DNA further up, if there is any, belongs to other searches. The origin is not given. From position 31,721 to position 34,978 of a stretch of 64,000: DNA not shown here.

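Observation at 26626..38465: Sigma54/two-component-controlled periplasmic type II molybdoenzyme locus with unassignable substrate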

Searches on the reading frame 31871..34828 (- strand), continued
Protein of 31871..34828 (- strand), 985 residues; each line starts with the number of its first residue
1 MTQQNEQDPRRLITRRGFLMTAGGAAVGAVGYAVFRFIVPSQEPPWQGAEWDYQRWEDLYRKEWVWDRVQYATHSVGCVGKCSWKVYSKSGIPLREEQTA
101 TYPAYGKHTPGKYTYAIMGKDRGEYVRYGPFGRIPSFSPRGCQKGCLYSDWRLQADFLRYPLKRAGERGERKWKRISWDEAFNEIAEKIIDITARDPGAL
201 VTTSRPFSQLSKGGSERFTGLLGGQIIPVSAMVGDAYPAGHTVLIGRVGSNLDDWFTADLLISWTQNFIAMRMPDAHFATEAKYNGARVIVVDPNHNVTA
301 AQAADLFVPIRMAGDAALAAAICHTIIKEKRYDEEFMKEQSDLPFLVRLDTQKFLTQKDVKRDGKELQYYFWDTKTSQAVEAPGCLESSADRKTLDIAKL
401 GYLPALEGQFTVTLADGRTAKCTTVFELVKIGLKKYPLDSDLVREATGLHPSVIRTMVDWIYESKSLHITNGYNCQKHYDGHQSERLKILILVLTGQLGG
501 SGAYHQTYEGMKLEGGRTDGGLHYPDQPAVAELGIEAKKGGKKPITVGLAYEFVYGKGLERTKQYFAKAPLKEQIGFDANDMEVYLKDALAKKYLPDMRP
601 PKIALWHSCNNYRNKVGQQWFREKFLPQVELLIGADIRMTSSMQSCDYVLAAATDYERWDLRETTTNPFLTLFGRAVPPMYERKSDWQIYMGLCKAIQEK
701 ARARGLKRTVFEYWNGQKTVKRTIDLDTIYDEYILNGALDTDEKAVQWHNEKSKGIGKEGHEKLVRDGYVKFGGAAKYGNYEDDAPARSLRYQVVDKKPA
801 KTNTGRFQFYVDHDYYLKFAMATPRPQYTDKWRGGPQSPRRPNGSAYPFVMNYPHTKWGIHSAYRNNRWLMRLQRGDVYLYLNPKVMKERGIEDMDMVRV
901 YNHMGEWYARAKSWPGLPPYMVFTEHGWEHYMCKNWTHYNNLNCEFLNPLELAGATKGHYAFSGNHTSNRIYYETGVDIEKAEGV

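Call 8: find_homologous_proteins(query=window:31871-34828:-, max_evalue=1e-20)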
Query window:31871-34828:- (985 aa): 755 proteins with E <= 1e-20 among 8000 candidates; the best 120 are listed.
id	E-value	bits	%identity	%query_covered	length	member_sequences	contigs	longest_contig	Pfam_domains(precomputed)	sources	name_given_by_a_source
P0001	0.0e+0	2312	100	98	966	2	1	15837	PF00384.28,PF01568.28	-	-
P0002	0.0e+0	1848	80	96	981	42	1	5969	PF00384.28,PF01568.28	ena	-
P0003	0.0e+0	1776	75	99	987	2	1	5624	PF00384.28,PF01568.28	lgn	-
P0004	0.0e+0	1771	77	95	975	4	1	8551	PF00384.28,PF01568.28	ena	-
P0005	0.0e+0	1768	73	100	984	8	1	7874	PF00384.28,PF01568.28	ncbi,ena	ncbi:MAG: molybdopterin-dependent oxidoreductase [Nitrospirota bacterium]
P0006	0.0e+0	1753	74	99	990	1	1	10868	PF00384.28,PF01568.28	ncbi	-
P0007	0.0e+0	1741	74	99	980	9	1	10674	PF00384.28,PF01568.28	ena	-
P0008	0.0e+0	1731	74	98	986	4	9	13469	PF00384.28,PF01568.28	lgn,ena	-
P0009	0.0e+0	1729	73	99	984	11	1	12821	PF00384.28,PF01568.28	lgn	-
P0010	0.0e+0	1729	73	99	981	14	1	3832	PF00384.28,PF01568.28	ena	-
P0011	0.0e+0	1725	72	100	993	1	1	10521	PF00384.28,PF01568.28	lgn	-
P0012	0.0e+0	1725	73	99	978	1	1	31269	PF00384.28,PF01568.28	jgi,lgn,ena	-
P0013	0.0e+0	1687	72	99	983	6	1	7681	PF00384.28,PF01568.28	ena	-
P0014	0.0e+0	1677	72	99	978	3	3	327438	PF00384.28,PF01568.28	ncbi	-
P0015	0.0e+0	1664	71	99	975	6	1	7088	PF00384.28,PF01568.28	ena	-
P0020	0.0e+0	1277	57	99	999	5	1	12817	PF00384.28,PF01568.28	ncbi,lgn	-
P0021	7.1e-283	960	48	98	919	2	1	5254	PF00384.28,PF01568.28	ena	-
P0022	5.0e-269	914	46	100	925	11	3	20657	PF00384.28,PF01568.28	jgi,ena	-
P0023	1.1e-263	896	46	98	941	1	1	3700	PF00384.28,PF01568.28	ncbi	-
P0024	2.6e-259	882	47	96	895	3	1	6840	PF00384.28,PF01568.28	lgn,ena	-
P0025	3.1e-256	872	45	98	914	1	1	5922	PF00384.28,PF01568.28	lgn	-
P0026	3.4e-255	868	45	99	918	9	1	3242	PF00384.28,PF01568.28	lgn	-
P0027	4.2e-252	858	45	98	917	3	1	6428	PF00384.28,PF01568.28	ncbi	-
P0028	2.3e-249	849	45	99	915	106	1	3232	PF00384.28,PF01568.28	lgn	-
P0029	2.5e-247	842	44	98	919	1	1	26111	PF00384.28,PF01568.28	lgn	-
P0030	3.8e-246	838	45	98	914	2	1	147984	PF00384.28,PF01568.28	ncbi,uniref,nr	ncbi:chlorate reductase subunit alpha [Sedimenticola selenatireducens]|uniref:chlorate reductase sub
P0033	1.9e-245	836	44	99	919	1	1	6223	PF00384.28,PF01568.28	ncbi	-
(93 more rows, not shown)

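Call 13: find_encoding_contigs(protein=P0014, flank=10000, max_places=3)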
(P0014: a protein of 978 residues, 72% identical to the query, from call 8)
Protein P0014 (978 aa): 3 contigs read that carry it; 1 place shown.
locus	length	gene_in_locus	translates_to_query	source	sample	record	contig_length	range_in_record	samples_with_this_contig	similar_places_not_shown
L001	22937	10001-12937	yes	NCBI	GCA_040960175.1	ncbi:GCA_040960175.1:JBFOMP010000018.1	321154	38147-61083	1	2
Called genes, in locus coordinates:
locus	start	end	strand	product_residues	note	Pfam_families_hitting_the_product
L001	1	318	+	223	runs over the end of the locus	PF22085:NorB_cytochrome_c-like (weak), PF13442:Cytochrome_CBB3 (weak), PF00034:Cytochrom_C, PF13442:Cytochrome_CBB3 (weak), PF02433:FixO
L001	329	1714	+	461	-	PF00115:COX1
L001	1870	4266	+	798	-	PF04879:Molybdop_Fe4S4, PF00384:Molybdopterin, PF01568:Molydop_binding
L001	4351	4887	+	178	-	PF13187:Fer4_9 (faint), PF12838:Fer4_7, PF13237:Fer4_10 (weak), PF13247:Fer4_11, PF00037:Fer4, PF12797:Fer4_2 (weak), PF12837:Fer4_6, PF13237:Fer4_10 (weak), +3 more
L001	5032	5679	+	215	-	PF02613:Nitrate_red_del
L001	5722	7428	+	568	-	PF07694:5TM-5TMR_LYT, PF06580:His_kinase, PF02518:HATPase_c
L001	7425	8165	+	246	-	PF00072:Response_reg, PF04397:LytTR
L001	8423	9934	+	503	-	PF00034:Cytochrom_C, PF13442:Cytochrome_CBB3, PF00034:Cytochrom_C, PF13442:Cytochrome_CBB3 (weak), PF09459:EB_dh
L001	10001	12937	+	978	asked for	PF00384:Molybdopterin, PF01568:Molydop_binding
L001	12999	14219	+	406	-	PF12838:Fer4_7 (weak), PF13237:Fer4_10 (weak), PF13247:Fer4_11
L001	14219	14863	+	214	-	PF02613:Nitrate_red_del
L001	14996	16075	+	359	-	PF00582:Usp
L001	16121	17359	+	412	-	PF04055:Radical_SAM, PF13186:SPASM, PF08369:PCP_red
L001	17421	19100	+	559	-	PF01654:Cyt_bd_oxida_I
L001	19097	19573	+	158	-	PF02433:FixO (faint), PF00034:Cytochrom_C, PF13442:Cytochrome_CBB3 (weak)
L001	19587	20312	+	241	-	PF00034:Cytochrom_C (weak), PF13442:Cytochrome_CBB3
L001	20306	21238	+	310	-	PF09459:EB_dh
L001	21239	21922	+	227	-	-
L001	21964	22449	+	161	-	-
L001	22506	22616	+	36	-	-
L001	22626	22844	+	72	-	-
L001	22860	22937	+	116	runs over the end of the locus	-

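Call 14: find_encoding_contigs(protein=P0012, flank=10000, max_places=2)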
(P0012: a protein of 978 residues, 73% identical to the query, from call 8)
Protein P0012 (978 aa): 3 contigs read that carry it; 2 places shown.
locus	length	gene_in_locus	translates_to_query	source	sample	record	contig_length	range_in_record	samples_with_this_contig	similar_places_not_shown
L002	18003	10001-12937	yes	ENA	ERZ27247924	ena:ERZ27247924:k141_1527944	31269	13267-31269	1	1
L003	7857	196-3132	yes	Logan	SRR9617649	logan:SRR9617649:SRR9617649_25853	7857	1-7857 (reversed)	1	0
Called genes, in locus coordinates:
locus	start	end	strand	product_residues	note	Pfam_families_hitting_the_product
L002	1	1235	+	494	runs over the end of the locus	PF02321:OEP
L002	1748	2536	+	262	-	PF00581:Rhodanese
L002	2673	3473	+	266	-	PF12849:PBP_like_2, PF13531:SBP_bac_11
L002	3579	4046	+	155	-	PF00581:Rhodanese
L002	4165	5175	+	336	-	PF01841:Transglut_core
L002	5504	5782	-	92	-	-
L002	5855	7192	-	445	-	PF00072:Response_reg, PF00158:Sigma54_activat, PF14532:Sigma54_activ_2, PF25601:AAA_lid_14, PF02954:HTH_8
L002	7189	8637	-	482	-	PF00512:HisKA, PF02518:HATPase_c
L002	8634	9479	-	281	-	PF12974:Phosphonate-bd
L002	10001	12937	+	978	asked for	PF00384:Molybdopterin, PF01568:Molydop_binding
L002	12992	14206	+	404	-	PF12797:Fer4_2 (faint), PF13247:Fer4_11, PF12838:Fer4_7 (weak), PF13237:Fer4_10 (weak)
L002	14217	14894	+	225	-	PF02613:Nitrate_red_del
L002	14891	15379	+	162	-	PF13442:Cytochrome_CBB3, PF00034:Cytochrom_C (weak)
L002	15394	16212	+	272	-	PF09459:EB_dh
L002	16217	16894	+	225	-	PF13442:Cytochrome_CBB3 (faint), PF00034:Cytochrom_C (weak)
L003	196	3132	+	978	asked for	PF00384:Molybdopterin, PF01568:Molydop_binding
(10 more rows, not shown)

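Call 16: find_related_loci(query=A1, collection=genome_contigs, flank=10000)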
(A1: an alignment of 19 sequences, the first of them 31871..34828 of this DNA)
Query A1 (985 aa) in genome_contigs; peptide patterns used: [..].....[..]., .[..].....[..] (x = any residue, [..] = any of these).
118 stretches matched a pattern; 13 encode a relative of the query (tblastn E <= 1e-3); 13 distinct loci.
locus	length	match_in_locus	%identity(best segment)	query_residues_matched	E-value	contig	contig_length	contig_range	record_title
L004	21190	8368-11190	81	43-984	0e+0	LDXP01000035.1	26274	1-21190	MAG: Candidatus Rokubacteria bacterium CSP1-6 XU13_C0035, whole genome shotgun sequence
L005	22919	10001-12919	75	12-984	0e+0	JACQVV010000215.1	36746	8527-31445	MAG: Planctomycetota bacterium isolate NC_groundwater_1472_Ag_S-0.65um_69_29 S_p65_S5_coassembly_k141_1861802, whole gen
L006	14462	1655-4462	77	50-984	0e+0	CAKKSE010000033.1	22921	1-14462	Nitrospiria bacterium isolate Hainich-H52-bin057-1 genome assembly, contig: H52-bin057_1_Hain_H52_02um_R2_1272_length_22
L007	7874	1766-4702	73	1-979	0e+0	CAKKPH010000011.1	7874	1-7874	Thermodesulfovibrionales bacterium isolate Hainich-H32-bin144-1 genome assembly, contig: H32-bin144_1_Hain_PNK108_H32_02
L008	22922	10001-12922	74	11-984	0e+0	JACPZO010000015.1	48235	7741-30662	MAG: Nitrospirae bacterium isolate NC_groundwater_891_Pr1_S2p5_65_34 Montesol18_S2p5_coassembly_scaffold_151808, whole g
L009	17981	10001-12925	73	13-982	0e+0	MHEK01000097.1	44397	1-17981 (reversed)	MAG: Nitrospirae bacterium RBG_16_64_22 RBG_16_scaffold_6829, whole genome shotgun sequence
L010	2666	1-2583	74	128-983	0e+0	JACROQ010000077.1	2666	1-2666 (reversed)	MAG: Nitrospirae bacterium isolate NC_groundwater_1965_Pr3_S-0.2um_50_3 scaffold_14159, whole genome shotgun sequence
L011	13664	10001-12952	57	13-983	0e+0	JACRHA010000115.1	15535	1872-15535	MAG: Nitrospirae bacterium isolate NC_groundwater_1765_Pr3_B-0.1um_46_13 SR-2_scaffold_141_2328546, whole genome shotgun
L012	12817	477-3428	57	13-983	0e+0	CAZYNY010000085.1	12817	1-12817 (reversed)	MAG TPA_asm: uncultured Nitrospirota bacterium isolate binchicken_co213_54 genome assembly, contig: NODE_9222_length_128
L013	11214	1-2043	75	308-983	0e+0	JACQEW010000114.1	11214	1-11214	MAG: Nitrospinota bacterium isolate NC_groundwater_1031_Pr1_S-0.65um_41_11 Montesol18_Sp65_coassembly_scaffold_406541, w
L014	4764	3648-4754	81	50-418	0e+0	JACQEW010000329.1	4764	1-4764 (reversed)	MAG: Nitrospinota bacterium isolate NC_groundwater_1031_Pr1_S-0.65um_41_11 Montesol18_Sp65_coassembly_scaffold_1331513,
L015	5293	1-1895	67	339-984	0e+0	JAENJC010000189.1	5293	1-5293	MAG: Deltaproteobacteria bacterium isolate CoA_3_bin.27 scaffold_27792, whole genome shotgun sequence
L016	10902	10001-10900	72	3-299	1e-134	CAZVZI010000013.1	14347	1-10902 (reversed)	MAG TPA_asm: uncultured Thermodesulfobacteriota bacterium isolate SRP062349_co5_66 genome assembly, contig: NODE_1567_le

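Call 26: search_dna_similar(query=window:31871-34828:-, collection=plasmids, mode=protein, max_evalue=1e-30, max_rows=40)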
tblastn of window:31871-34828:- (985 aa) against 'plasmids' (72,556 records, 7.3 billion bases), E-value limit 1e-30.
Records with a match: 17; places in all: 19; records where one place covers at least 80% of the query: 11.
Best place of each record, by identity: <60% 17.
By first word of the organism name: Haloferax 4; Halomicrobium 3; Halobaculum 3; Alicycliphilus 1; Ideonella 1; Halogeometricum 1; Halarchaeum 1; Alisedimentitalea 1; Limosilactobacillus 1; Ciceribacter 1.
By predicted mobility (MOB-suite, as given by PLSDB): non-mobilizable 14; conjugative 2; mobilizable 1.
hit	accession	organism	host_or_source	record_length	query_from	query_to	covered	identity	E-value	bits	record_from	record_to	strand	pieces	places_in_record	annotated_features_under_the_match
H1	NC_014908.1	Alicycliphilus denitrificans BC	-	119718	35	985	97%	43.7%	0e+0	769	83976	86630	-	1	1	clrA: chlorate reductase subunit alpha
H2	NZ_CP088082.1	Ideonella dechloratans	Cell culture,Activated sludge, ...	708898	35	985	97%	43.4%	0e+0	764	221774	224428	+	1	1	chlorate reductase subunit alpha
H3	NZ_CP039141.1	Haloferax mediterranei ATCC 33500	Cell culture,Spain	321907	53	984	95%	31.3%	3e-113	392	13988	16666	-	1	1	narG: nitrate reductase subunit alpha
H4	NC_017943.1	Haloferax mediterranei ATCC 33500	-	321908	53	984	95%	31.3%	3e-113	392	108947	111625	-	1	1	narG: nitrate reductase subunit alpha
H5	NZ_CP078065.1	Haloferax larsenii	Cell culture,Salt Lake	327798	53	984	95%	31.1%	3e-112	390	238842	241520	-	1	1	molybdopterin-dependent oxidoreductase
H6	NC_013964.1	Haloferax volcanii DS2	-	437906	53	953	91%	31.6%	2e-111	387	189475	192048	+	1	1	molybdopterin-dependent oxidoreductase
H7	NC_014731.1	Halogeometricum borinquense DSM 11551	-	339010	49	953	92%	31.3%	3e-112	389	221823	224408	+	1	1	molybdopterin-dependent oxidoreductase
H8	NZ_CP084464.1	Halomicrobium salinisoli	cell culture,gobi saline soil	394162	53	953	91%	31.4%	4e-111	386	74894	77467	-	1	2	molybdopterin-dependent oxidoreductase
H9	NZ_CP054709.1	Halarchaeum sp. CBA1220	solar salt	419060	49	966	93%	30.7%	5e-111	386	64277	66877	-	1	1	molybdopterin-dependent oxidoreductase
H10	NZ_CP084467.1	Halomicrobium salinisoli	cell culture,gobi saline soil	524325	53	953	91%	31.0%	5e-110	383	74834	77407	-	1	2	molybdopterin-dependent oxidoreductase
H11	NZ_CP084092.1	Halomicrobium urmianum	cell culture,salt lake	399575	10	734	74%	30.9%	1e-75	280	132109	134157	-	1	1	molybdopterin-dependent oxidoreductase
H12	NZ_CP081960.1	Halobaculum magnesiiphilum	cell culture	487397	56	869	83%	23.3%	6e-39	166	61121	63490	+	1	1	molybdopterin-dependent oxidoreductase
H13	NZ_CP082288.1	Halobaculum roseum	cell culture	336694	56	700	65%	23.6%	6e-38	162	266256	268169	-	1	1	molybdopterin-dependent oxidoreductase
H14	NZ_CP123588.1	Alisedimentitalea scapharcae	Anadara broughtonii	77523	56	503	45%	27.8%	1e-39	168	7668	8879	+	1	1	molybdopterin-dependent oxidoreductase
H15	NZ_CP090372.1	Halobaculum sp. CBA1158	solar salt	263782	56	510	46%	25.7%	3e-31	141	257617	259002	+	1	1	molybdopterin-dependent oxidoreductase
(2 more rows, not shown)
